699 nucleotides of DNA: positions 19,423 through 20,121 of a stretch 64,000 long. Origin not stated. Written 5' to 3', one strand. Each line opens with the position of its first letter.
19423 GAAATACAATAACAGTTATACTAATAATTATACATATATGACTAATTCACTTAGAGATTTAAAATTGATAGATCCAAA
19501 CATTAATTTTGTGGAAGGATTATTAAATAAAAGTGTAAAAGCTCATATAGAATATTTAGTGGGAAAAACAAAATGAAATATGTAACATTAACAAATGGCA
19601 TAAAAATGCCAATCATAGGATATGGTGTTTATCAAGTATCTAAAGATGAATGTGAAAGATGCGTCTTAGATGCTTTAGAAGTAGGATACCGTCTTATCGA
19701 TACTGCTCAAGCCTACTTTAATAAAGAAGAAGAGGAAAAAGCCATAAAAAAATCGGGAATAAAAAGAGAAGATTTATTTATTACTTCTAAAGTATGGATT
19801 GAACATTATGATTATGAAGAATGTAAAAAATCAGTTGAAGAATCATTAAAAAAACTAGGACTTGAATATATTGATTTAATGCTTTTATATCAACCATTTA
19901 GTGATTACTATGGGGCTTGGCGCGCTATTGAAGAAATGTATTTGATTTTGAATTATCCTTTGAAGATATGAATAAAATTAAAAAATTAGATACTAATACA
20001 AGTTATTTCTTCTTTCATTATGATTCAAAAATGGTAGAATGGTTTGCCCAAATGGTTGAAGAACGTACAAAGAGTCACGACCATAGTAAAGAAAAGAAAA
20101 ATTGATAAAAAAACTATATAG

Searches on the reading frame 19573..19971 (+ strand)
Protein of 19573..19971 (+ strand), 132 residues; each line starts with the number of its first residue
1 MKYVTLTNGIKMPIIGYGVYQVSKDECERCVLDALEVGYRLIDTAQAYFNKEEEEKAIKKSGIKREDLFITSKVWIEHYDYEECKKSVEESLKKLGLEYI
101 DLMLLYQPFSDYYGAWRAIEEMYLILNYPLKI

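Call 41: search_protein_families(library=pfam, proteins=[window:19573-19971:+])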
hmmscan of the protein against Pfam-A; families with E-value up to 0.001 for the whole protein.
window:19573-19971:+ (132 aa): 1 family
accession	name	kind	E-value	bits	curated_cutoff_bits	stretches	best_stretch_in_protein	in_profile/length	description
PF00248.27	Aldo_ket_red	-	2.8e-20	73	24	1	21-122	15-127/291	Aldo/keto reductase family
